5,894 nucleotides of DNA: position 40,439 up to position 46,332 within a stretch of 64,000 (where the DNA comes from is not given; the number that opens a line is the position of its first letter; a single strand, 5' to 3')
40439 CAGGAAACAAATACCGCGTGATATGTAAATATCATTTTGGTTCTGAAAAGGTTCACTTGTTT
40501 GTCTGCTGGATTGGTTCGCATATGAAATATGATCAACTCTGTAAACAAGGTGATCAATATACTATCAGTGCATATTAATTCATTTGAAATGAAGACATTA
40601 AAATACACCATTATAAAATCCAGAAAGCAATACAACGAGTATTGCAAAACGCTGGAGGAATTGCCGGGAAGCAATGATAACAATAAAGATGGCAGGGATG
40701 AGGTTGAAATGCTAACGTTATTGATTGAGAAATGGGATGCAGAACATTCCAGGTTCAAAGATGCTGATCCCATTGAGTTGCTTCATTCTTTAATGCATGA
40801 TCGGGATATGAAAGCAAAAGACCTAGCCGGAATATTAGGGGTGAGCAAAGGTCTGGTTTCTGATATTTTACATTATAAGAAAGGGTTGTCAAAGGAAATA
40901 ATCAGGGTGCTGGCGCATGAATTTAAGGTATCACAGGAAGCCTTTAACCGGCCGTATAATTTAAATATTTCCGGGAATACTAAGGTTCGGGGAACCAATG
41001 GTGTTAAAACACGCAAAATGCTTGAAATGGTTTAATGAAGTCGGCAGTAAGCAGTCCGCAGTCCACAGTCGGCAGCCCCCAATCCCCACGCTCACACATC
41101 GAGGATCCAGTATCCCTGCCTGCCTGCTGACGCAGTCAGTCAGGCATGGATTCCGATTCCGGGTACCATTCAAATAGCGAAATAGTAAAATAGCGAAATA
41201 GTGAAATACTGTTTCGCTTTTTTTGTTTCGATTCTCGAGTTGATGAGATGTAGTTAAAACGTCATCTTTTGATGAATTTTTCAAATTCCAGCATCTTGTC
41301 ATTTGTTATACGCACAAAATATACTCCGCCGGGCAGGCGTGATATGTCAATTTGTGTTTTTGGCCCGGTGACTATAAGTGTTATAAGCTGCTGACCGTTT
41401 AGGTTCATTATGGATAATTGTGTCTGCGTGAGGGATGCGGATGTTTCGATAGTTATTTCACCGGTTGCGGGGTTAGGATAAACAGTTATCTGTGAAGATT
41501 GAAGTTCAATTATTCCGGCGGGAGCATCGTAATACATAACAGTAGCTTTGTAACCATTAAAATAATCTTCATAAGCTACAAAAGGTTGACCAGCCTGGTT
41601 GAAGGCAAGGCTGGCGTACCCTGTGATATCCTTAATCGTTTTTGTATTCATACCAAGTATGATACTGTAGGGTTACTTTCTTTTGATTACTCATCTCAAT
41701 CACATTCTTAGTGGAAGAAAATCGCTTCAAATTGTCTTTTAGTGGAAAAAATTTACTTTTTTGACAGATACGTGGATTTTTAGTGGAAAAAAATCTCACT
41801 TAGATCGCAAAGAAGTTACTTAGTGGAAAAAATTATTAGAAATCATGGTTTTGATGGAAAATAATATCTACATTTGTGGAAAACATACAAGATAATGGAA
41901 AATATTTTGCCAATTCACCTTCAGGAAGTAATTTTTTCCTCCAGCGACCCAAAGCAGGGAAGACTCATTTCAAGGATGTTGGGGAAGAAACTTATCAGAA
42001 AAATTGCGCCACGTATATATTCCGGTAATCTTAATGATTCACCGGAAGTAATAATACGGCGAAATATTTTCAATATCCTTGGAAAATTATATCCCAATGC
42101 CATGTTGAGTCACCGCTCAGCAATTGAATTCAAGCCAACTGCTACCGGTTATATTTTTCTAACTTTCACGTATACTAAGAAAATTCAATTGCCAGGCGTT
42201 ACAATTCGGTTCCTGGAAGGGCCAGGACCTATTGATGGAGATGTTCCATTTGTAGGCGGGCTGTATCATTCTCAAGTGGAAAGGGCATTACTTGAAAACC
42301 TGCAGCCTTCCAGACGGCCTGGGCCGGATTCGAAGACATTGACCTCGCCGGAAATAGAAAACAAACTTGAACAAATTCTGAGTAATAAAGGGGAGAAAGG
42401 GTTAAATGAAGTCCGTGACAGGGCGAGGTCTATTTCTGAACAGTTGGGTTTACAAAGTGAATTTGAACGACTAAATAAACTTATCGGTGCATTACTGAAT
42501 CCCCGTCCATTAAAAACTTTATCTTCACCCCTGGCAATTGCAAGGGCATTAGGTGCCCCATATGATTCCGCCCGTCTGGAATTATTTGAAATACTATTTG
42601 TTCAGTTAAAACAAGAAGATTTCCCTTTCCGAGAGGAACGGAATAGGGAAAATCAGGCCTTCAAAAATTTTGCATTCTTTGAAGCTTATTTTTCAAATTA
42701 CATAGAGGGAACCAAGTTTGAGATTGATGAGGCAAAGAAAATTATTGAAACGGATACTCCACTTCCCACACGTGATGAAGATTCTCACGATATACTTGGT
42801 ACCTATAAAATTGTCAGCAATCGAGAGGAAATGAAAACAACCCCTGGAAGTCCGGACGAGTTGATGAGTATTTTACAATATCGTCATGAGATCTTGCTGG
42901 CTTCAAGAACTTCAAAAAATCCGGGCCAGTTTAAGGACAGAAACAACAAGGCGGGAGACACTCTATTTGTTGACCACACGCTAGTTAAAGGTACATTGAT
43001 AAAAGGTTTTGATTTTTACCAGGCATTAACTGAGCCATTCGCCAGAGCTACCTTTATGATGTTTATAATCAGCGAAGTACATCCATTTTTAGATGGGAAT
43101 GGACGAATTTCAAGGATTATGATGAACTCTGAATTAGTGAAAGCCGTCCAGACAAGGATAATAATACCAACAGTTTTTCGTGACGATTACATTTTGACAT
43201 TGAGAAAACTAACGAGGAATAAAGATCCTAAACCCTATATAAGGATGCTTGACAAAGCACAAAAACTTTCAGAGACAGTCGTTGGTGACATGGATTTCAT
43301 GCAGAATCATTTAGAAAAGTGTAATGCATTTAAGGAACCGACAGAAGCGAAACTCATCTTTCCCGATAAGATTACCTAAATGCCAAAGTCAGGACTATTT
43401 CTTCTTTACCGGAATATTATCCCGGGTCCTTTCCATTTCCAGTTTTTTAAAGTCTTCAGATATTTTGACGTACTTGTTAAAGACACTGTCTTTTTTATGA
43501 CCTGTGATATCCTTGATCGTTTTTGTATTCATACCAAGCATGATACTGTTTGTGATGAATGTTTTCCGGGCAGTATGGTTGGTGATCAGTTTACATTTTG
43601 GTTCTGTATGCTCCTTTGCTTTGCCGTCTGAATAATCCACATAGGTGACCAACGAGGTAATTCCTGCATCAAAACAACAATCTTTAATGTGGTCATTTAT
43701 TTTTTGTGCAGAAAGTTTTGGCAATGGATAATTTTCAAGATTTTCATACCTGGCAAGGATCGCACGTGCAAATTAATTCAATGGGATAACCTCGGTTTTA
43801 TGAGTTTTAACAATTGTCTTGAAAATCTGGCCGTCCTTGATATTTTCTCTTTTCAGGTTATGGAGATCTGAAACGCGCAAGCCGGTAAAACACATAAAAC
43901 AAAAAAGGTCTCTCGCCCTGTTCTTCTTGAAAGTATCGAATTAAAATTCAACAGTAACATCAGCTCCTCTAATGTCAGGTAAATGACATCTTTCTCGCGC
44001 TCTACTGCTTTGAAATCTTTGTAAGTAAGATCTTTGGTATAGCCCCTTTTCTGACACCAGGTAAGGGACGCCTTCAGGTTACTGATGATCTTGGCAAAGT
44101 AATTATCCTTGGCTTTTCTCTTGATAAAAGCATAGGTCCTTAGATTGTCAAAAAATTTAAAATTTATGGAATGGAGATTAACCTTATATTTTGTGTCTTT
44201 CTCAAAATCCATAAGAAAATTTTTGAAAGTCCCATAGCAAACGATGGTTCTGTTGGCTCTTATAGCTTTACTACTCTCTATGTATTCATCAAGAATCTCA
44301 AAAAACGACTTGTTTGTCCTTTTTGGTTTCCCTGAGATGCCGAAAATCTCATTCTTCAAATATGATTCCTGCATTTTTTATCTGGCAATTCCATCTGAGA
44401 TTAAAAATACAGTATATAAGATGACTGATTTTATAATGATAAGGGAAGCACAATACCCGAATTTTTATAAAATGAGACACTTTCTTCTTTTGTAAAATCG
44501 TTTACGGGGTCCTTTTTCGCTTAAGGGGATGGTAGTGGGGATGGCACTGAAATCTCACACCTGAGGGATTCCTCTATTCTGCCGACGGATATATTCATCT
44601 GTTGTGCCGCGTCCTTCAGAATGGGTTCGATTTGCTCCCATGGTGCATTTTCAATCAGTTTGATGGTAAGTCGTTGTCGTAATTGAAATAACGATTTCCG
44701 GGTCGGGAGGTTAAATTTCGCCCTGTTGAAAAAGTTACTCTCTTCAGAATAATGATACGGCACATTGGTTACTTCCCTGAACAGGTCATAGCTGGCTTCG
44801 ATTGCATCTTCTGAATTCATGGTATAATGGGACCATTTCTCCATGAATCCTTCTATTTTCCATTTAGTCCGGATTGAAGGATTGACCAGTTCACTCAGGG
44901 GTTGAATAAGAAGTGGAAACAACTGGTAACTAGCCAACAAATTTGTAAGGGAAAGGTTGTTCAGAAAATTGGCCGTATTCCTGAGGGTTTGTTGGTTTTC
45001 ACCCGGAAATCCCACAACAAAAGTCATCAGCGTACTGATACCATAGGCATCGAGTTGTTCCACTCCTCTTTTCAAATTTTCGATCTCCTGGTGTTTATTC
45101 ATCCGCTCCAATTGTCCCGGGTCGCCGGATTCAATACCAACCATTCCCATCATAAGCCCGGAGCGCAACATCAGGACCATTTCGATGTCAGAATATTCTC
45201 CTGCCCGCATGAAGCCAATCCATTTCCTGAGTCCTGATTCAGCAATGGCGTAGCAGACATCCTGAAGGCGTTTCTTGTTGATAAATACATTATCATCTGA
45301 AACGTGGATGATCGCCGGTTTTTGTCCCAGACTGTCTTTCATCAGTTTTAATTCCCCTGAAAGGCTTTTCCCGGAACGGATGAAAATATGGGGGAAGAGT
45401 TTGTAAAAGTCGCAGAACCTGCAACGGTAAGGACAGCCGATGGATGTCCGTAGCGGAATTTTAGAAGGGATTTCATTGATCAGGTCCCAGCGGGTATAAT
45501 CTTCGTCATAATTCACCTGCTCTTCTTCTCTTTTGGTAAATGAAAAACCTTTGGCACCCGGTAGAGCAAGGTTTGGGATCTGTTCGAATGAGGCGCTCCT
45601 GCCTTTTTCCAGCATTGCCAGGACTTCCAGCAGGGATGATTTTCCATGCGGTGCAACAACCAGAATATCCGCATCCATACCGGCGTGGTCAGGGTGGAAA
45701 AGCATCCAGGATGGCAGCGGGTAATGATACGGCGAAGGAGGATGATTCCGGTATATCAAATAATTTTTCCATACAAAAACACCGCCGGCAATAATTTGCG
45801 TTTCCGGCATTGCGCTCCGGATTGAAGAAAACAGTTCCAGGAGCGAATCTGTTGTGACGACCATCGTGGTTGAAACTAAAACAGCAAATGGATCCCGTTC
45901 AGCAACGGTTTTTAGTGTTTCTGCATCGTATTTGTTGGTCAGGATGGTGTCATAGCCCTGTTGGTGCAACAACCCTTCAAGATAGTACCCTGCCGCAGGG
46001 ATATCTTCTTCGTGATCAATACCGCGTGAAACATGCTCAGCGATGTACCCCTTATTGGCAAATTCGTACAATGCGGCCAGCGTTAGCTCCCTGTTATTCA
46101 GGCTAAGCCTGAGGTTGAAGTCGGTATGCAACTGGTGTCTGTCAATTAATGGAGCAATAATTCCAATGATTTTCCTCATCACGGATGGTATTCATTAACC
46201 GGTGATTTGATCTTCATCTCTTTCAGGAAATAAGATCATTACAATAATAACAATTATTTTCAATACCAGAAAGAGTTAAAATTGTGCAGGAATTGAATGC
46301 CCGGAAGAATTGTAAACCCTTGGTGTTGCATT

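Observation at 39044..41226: Intergenic DNA is built from degenerate 7-8-nt stutter arrays assembled into a modular mosaic (STRR-like, multi-family)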

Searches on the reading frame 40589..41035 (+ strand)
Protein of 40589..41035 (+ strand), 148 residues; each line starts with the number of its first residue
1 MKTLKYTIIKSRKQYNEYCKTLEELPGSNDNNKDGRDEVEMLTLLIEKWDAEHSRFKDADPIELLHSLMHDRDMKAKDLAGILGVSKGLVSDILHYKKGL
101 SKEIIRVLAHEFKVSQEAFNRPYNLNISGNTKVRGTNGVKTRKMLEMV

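Call 10: search_protein_families(library=pfam, proteins=[window:40589-41035:+])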
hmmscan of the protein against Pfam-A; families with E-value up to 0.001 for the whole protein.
window:40589-41035:+ (148 aa): 1 family
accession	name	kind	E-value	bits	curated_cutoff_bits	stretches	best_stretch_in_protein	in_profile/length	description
PF13443.12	HTH_26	-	7.3e-05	23.4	22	1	65-113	2-51/63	Cro/C1-type HTH DNA-binding domain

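Call 76: find_homologous_proteins(query=window:40589-41035:+, max_evalue=1e-10)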
Query window:40589-41035:+ (148 aa): 4094 proteins with E <= 1e-10 among 4107 candidates; the best 120 are listed.
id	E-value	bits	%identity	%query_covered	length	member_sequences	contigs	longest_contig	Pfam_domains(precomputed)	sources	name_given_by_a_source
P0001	8.1e-92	323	100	100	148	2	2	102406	-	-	-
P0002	2.3e-73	263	84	100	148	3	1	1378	-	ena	-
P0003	4.6e-66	239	78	98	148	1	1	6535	PF13443.13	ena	-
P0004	2.5e-65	237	77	100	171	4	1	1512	-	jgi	-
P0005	1.6e-60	221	75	96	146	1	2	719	-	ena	-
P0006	1.0e-59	219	69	100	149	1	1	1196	-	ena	-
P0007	3.2e-58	214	69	100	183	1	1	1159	PF13443.13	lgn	-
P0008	7.9e-58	213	70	100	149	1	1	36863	-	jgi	-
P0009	1.1e-57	212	67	100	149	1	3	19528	-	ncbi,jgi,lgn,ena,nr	ncbi:MAG: transcriptional regulator [Bacteroidetes bacterium]|nr:MAG: transcriptional regulator [Bac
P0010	1.1e-57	212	68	100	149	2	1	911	-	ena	-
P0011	1.3e-57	212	69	100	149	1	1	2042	-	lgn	-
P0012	2.3e-57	211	69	100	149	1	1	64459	-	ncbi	-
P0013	2.5e-57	211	77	89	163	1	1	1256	-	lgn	-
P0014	5.9e-57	210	68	100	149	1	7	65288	-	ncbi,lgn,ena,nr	ncbi:MAG: transcriptional regulator [Bacteroidales bacterium]|nr:transcriptional regulator [Bacteroi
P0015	7.8e-57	209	69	100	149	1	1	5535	-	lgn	-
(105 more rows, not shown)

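Call 77: find_encoding_contigs(protein=P0003, flank=1500, max_places=3)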
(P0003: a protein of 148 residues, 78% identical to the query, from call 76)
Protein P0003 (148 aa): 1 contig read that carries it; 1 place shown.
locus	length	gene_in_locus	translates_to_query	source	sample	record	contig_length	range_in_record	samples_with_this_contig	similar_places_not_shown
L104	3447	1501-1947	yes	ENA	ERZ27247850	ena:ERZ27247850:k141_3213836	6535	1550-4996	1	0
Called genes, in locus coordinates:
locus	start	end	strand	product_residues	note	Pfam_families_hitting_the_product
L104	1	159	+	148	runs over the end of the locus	-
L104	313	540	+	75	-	-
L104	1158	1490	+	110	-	PF09907:HigB_toxin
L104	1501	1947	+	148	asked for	PF13443:HTH_26 (weak)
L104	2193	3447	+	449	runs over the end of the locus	PF13173:AAA_14, PF13635:DUF4143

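Call 78: find_encoding_contigs(protein=P0008, flank=1500, max_places=3)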
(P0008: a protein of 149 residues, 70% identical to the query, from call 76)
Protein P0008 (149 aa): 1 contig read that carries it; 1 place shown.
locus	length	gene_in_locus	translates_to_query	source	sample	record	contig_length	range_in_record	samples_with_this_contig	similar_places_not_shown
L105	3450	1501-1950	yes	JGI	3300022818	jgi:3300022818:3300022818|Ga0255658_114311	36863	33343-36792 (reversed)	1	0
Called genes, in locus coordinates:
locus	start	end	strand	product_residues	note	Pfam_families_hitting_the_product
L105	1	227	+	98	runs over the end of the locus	?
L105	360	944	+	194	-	-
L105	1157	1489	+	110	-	PF09907:HigB_toxin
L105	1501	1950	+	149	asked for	-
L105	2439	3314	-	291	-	PF01040:UbiA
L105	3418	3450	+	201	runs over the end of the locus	-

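Call 79: find_encoding_contigs(protein=P0014, flank=1500, max_places=6)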
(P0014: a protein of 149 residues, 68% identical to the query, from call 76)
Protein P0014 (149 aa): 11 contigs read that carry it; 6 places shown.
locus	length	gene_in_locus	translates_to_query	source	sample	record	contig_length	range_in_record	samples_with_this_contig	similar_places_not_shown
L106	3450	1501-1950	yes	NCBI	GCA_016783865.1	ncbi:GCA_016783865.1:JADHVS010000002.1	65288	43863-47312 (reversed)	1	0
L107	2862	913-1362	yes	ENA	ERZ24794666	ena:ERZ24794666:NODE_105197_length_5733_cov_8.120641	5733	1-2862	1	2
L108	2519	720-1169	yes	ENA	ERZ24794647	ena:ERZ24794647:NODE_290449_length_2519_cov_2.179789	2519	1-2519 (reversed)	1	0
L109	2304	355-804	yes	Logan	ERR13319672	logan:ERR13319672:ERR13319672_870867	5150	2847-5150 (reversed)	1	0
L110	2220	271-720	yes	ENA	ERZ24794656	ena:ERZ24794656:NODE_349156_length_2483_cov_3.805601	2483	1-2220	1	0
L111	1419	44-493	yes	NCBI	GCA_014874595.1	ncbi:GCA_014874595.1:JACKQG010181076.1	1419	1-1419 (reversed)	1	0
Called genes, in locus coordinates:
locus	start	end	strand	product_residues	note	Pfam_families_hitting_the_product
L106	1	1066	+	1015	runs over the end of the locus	PF20473:MmeI_Mtase, PF02384:N6_Mtase, PF07669:Eco57I, PF12950:TaqI_C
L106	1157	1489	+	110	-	PF09907:HigB_toxin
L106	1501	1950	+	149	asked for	-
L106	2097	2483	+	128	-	PF00072:Response_reg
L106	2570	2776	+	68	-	-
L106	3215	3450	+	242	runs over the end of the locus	-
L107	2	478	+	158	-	?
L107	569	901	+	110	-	PF09907:HigB_toxin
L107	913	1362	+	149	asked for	-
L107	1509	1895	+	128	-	PF00072:Response_reg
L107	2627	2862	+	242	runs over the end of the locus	-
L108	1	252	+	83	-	?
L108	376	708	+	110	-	PF09907:HigB_toxin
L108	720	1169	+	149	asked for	-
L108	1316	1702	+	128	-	PF00072:Response_reg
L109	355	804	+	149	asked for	-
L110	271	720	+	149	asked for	-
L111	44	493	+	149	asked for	-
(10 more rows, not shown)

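Call 85: find_encoding_contigs(protein=P0002, flank=1500, max_places=3)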
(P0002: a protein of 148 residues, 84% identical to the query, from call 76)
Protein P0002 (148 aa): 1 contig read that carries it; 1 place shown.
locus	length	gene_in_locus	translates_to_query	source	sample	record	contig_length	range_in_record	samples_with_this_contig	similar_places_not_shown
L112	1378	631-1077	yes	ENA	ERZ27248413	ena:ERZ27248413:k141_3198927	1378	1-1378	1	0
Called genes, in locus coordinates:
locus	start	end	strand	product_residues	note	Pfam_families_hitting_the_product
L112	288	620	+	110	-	PF09907:HigB_toxin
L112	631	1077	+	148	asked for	-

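Call 86: find_encoding_contigs(protein=P0004, flank=1500, max_places=3)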
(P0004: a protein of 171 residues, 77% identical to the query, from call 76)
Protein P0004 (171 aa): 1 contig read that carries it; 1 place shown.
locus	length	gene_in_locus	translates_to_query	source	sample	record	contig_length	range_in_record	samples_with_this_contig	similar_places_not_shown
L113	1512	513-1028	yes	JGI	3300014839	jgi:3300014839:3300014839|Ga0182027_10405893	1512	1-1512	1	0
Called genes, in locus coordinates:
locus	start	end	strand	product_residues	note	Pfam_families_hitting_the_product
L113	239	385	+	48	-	-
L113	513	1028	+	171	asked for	-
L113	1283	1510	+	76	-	?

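Call 87: find_encoding_contigs(protein=P0012, flank=2500, max_places=3)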
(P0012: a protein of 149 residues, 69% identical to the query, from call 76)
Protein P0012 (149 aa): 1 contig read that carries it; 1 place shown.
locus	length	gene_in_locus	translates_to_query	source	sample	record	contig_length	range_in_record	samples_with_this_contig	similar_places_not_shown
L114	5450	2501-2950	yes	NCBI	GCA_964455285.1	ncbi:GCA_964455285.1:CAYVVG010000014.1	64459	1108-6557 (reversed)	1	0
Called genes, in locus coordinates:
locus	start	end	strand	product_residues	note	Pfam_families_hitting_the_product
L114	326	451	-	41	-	-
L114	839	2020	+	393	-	-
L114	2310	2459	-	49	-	-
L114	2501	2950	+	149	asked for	-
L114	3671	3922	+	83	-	-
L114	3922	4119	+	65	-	-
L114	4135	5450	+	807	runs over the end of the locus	?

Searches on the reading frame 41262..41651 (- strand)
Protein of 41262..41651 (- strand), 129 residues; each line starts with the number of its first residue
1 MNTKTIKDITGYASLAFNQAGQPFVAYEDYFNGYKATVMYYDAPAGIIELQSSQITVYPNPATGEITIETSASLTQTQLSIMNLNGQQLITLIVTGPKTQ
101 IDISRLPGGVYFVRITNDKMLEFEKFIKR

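Call 10: search_protein_families(library=pfam, proteins=[window:41262-41651:-])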
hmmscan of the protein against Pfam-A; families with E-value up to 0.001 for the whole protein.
window:41262-41651:- (129 aa): 1 family
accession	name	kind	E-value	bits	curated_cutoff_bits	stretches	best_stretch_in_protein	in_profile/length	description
PF18962.6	Por_Secre_tail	-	2.4e-16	60.2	27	1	57-127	1-74/75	Secretion system C-terminal sorting domain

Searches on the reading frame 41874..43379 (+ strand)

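Call 10: search_protein_families(library=pfam, proteins=[window:41874-43379:+])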
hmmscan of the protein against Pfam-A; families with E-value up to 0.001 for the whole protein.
window:41874-43379:+ (501 aa): 1 family
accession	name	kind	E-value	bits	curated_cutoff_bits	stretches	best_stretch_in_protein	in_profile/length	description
PF02661.23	Fic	-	8e-11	43.1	24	1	335-419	8-91/93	Fic/DOC family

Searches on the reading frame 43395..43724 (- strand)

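Call 42: search_protein_families(library=pfam, proteins=[window:43395-43724:-])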
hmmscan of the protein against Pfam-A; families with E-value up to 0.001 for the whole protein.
window:43395-43724:- (109 aa): 1 family
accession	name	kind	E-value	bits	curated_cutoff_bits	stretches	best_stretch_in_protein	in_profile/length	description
PF00589.27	Phage_integrase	-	1.8e-05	25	27.1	1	41-89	124-169/172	Phage integrase family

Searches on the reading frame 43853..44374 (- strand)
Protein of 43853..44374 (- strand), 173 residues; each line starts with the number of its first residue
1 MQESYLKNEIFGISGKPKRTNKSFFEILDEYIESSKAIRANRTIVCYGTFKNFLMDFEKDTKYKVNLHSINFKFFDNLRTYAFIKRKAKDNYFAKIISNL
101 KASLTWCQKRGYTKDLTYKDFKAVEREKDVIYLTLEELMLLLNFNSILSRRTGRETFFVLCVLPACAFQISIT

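Call 27: search_protein_families(library=pfam, proteins=[window:43853-44374:-])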
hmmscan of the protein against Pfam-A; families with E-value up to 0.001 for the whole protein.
window:43853-44374:- (173 aa): 1 family
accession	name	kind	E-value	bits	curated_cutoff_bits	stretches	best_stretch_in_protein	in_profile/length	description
PF13102.12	Phage_int_SAM_5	-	1.5e-07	32.1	22.3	1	23-119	1-94/98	Phage integrase SAM-like domain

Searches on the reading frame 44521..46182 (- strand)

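Call 27: search_protein_families(library=pfam, proteins=[window:44521-46182:-])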
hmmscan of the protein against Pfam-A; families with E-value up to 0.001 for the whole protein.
window:44521-46182:- (553 aa): 2 families
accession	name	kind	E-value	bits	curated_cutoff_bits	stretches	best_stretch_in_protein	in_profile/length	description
PF04055.27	Radical_SAM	-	9.7e-14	52.3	29.5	1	247-407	4-166/166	Radical SAM superfamily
PF02310.24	B12-binding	-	1.5e-05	25.2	32.1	1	67-137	19-91/121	B12 binding domain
